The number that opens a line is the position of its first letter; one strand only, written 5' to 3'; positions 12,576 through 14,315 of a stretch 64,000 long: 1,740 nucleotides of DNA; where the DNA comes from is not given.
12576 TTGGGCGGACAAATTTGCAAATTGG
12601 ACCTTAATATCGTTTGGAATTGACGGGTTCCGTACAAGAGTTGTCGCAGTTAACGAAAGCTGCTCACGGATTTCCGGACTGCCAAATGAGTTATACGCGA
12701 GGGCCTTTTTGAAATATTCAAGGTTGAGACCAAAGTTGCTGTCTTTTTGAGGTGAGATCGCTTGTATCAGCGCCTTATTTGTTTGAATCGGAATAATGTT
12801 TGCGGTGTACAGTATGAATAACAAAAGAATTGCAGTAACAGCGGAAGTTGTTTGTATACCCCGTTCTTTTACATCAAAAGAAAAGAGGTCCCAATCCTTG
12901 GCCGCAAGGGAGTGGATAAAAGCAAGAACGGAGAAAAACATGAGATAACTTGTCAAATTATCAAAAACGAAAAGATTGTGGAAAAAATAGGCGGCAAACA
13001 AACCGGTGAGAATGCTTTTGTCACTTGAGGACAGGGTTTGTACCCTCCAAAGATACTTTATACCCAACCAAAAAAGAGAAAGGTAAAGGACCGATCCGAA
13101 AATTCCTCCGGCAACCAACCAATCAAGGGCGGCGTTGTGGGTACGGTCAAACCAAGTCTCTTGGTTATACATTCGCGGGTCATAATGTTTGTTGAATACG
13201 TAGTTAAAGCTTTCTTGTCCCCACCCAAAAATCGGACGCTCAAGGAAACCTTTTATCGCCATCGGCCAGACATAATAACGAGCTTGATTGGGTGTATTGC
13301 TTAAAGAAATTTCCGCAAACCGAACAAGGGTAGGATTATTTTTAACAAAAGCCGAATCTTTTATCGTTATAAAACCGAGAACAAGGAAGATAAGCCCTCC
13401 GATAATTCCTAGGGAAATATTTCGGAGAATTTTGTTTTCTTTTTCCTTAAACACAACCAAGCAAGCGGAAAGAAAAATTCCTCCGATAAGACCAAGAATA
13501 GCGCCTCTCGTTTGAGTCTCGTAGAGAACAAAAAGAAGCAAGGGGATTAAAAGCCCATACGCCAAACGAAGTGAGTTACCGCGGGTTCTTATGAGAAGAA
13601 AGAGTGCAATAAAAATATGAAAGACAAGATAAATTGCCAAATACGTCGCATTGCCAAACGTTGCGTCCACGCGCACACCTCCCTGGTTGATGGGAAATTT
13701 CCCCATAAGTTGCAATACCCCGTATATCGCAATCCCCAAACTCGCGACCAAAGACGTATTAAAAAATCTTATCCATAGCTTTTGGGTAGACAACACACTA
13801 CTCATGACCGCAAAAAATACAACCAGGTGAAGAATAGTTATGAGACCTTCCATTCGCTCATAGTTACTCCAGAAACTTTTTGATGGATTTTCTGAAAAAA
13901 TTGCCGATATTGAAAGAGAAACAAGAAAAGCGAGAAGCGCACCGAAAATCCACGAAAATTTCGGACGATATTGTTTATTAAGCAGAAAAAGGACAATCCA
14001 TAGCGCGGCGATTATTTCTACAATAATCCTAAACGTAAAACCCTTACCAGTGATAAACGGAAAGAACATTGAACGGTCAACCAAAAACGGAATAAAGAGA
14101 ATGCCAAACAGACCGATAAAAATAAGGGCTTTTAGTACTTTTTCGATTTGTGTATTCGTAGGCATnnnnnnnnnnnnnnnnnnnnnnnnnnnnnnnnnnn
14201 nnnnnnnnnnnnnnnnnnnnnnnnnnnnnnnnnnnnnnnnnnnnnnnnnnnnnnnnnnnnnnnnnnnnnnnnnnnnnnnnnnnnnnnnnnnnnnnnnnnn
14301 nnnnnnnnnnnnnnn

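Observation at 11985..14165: Wzy_C-domain (O-antigen ligase / PglL-type) membrane protein fused to TPR repeats at the island boundary: candidate O-oligosaccharyltransferase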

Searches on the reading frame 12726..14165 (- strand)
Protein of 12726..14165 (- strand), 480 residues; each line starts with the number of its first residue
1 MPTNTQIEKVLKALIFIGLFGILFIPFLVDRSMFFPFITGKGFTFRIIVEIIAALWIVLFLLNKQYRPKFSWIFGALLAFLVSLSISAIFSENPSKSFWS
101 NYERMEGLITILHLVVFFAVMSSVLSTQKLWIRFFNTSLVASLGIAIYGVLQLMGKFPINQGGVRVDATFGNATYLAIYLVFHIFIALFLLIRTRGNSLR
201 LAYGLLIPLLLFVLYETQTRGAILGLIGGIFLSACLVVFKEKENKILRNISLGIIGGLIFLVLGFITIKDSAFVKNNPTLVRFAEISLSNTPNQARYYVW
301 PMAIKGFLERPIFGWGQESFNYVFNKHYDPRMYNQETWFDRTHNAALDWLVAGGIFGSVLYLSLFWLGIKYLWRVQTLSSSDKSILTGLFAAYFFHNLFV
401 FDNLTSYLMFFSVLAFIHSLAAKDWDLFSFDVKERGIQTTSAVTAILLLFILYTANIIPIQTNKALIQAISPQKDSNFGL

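Call 19: search_solved_structures(query=window:12726-14165:-, max_evalue=10, show_alignments=3)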
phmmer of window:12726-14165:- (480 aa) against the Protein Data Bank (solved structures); distinct sequences matched with E-value up to 10: 1.
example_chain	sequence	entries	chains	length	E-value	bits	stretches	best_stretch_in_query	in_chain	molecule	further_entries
8ijy_A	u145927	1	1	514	1.7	10.8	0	303-342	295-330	Deoxyribodipyrimidine photolyase-related protein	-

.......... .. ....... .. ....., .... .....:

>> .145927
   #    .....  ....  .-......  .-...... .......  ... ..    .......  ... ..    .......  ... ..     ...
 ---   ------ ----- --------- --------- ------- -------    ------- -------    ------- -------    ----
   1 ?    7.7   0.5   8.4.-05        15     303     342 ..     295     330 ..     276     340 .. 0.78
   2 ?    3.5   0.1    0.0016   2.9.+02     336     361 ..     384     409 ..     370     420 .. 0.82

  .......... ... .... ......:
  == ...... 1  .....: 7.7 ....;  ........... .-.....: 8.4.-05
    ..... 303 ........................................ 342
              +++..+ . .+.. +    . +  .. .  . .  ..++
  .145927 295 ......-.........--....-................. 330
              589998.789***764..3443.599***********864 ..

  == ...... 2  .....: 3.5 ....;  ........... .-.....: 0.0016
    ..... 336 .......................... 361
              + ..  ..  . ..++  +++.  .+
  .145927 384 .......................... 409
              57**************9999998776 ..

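Call 34: search_solved_structures(query=A2, max_evalue=10, show_alignments=3)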
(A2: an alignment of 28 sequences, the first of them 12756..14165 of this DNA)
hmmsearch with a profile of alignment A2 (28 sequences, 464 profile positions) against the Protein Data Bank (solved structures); distinct sequences matched with E-value up to 10: 2.
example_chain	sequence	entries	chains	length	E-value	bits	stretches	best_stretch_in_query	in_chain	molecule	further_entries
8hku_AL2P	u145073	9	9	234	2.2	10.2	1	273-318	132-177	50S ribosomal protein L2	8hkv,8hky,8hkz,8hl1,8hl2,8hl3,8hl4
5i8l_A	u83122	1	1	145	2.6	10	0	308-328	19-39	Lysozyme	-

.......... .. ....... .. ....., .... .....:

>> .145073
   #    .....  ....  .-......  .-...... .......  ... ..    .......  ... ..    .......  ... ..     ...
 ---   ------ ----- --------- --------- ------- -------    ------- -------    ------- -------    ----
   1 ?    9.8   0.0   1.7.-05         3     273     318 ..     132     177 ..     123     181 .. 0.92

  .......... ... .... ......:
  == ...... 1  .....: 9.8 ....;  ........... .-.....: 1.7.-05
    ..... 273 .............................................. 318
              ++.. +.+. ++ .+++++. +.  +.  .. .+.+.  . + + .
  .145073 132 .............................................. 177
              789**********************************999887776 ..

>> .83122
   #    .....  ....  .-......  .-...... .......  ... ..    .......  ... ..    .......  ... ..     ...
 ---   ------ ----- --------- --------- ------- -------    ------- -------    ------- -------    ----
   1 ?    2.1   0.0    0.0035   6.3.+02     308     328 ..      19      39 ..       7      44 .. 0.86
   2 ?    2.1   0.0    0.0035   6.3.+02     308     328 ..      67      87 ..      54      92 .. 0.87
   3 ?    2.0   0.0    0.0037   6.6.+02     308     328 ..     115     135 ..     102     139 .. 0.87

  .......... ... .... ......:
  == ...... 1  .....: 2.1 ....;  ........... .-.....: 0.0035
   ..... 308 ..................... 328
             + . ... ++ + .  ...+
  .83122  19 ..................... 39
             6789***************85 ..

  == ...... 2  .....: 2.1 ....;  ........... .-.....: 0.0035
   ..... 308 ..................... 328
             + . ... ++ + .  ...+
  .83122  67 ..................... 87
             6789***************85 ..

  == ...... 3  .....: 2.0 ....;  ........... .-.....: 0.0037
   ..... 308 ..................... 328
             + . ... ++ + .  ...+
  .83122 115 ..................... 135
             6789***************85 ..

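Call 54: search_protein_representatives(protein=window:12756-14165:-)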
Query: 470 residues. Proteins with E-value up to 0.001 (for the whole library): 10063; up to 1e-10: 5834; up to 1e-30: 2689. The best 150 are listed.
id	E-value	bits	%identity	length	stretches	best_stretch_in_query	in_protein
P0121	8.9e-141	486.6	52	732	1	9-470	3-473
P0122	3.0e-140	484.9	52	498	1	8-470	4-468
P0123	1.0e-138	479.8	53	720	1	10-470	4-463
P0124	9.1e-138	476.7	50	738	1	9-469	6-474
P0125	2.1e-136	472.2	55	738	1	8-423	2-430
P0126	2.6e-136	471.9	52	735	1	10-469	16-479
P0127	2.1e-135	468.9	50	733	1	7-470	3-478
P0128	3.3e-135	468.2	51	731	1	7-469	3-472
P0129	7.8e-135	467.0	50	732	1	7-468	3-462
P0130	6.0e-134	464.1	48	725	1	6-467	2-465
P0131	3.1e-133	461.7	50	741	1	6-470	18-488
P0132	3.5e-133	461.6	52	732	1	9-423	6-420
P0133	6.1e-133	460.8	50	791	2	175-469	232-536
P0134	1.9e-132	459.2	49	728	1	8-469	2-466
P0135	2.6e-132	458.7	52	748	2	7-375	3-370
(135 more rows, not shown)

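Call 56: predict_structure(alignment_id=A4)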
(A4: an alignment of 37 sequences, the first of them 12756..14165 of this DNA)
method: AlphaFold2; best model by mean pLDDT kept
length: 470 residues; sequences in the alignment: 37
mean_pLDDT: 87.9   pTM: 0.90
mean pLDDT of the five models: 87.9, 86.6, 86.0, 86.0, 85.3
residues with pLDDT >= 90: 269; 70-90: 162; 50-70: 36; < 50: 3
segments of 3 or more residues with pLDDT < 50: none
pLDDT, mean of each block of 10 residues (from residue 1): 73 97 92 77 92 96 92 95 91 79 67 95 95 98 96 88 76 88 98 93 97 91 92 97 94 97 92 88 71 67 90 82 81 60 74 90 95 96 98 81 83 97 84 89 94 87 81
secondary structure, 60 per line:
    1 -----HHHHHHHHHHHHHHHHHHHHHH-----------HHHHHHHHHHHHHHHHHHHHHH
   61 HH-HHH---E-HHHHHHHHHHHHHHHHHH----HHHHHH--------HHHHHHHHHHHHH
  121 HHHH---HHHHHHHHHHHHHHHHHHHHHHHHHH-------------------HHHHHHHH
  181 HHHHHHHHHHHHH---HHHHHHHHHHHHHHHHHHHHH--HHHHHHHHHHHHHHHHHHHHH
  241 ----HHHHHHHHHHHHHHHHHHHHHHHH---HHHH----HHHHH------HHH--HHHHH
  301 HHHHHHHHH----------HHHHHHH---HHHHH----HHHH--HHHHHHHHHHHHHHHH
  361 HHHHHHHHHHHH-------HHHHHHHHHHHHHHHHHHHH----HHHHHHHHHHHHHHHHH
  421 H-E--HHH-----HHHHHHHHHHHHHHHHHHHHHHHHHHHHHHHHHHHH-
elements in order: H6-27 H39-62 H72-89 H94-99 H108-124 H128-153 H173-193 H197-217 H220-240 H245-268 H272-275 H280-284 H296-309 H320-326 H330-334 H339-342 H345-372 H380-399 H404-421 H434-469

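Call 58: fold_search(model_id=the predicted structure, library=pdb)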
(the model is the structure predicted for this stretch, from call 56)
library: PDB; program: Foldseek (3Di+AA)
matches with E <= 10: 570; with E <= 0.001: 1
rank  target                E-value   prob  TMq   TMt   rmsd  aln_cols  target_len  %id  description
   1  7tpg_B                2.3e-07  1.00  0.57  0.64   5.6       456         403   15  Single-Particle Cryo-EM Structure of the WaaL O-antigen ligase in its ligand bound state (released 2022-04-06)
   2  8bh1_A                4.5e-03  1.00  0.37  0.46   8.6       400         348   13  Core divisome complex FtsWIQBL from Pseudomonas aeruginosa (released 2023-04-19)
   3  8p1u_A                8.9e-03  1.00  0.37  0.44   8.7       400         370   12  Structure of divisome complex FtsWIQLB (released 2024-05-22)
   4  4u4w_A                9.6e-03  0.30  0.11  0.11  23.3       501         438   12  Structure of a nitrate/nitrite antiporter NarK in nitrate-bound occluded state (released 2015-07-15)
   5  8jzr                  2.4e-02  0.23  0.13  0.13  25.9       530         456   12  Outward_facing SLC15A4 monomer (released 2023-09-27)
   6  8uga_A                2.5e-02  0.44  0.16  0.18  23.2       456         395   16  Mus musculus Otopetrin 2 (mOTOP2) M374W in pH 8.0 (released 2024-08-21)
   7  6l85_A                2.5e-02  0.44  0.16  0.18  23.2       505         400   11  The sodium-dependent phosphate transporter (released 2020-09-16)
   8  7n98                  3.2e-02  0.18  0.13  0.13  27.0       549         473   13  Cryo-EM structure of MFSD2A (released 2021-08-04)
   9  8ug8_A                3.5e-02  0.38  0.16  0.18  21.8       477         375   15  Mus musculus Otopetrin 2 (mOTOP2) in pH 7.0, intermediate state (released 2024-08-21)
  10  8jzs_A                3.9e-02  0.20  0.13  0.13  26.5       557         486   12  Outward-facing SLC15A4 dimer (released 2023-09-27)
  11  8jzx_A                4.5e-02  0.21  0.14  0.14  24.8       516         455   13  SLC15A4 inhibitor complex (released 2023-09-27)
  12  7nnp_A                5.1e-02  0.21  0.15  0.13  26.2       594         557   10  Rb-loaded cryo-EM structure of the E1-ATP KdpFABC complex. (released 2021-07-28)
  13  8jzu_A                5.3e-02  0.15  0.12  0.12  23.8       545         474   11  SLC15A4_TASL complex (released 2023-09-27)
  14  8ttf_A                5.8e-02  0.25  0.13  0.15  24.2       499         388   12  NorA double mutant - E222QD307N at pH 7.5 (released 2024-05-29)
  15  4iu9_A                6.3e-02  0.18  0.12  0.14  23.1       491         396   12  Crystal structure of a membrane transporter (released 2013-04-17)
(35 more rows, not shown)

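Call 76: search_protein_families(library=pfam, alignment_id=A2, max_evalue=1)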
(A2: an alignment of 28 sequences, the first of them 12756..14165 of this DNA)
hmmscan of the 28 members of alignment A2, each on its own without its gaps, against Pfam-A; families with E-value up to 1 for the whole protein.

A. member 1, window:12756-14165:- (470 aa): 1 family
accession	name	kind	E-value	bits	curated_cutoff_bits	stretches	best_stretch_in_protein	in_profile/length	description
PF04932.20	Wzy_C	-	1e-20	74.5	31.7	1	209-362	5-149/149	O-Antigen ligase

B. families by the number of members that match (of 28 scanned): 13 families
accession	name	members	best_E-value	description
PF04932.20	Wzy_C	28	5.4e-25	O-Antigen ligase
PF03779.20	SPW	3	0.0014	SPW repeat domain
PF23809.1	Phage_holin_9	2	0.32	Bacteriophage holin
PF13786.12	DUF4179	1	0.02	Domain of unknown function (DUF4179)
PF25487.1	ETR1_N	1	0.028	Ethylene receptor 1-like, N-terminal domain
PF13105.11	DUF3959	1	0.029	Protein of unknown function (DUF3959)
PF04612.17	T2SSM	1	0.12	Type II secretion system (T2SS), protein M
PF06084.16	Cytomega_TRL10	1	0.16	Cytomegalovirus TRL10 protein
PF11137.13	DUF2909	1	0.17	Protein of unknown function (DUF2909)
PF22712.1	SNaCT7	1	0.23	Short NACHT-associated C-Terminal domain, family 7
PF01034.25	Syndecan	1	0.25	Syndecan domain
PF24664.1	Monjiviricetes_fusion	1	0.28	Viral fusion glycoprotein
PF04123.18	DUF373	1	0.54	Domain of unknown function (DUF373)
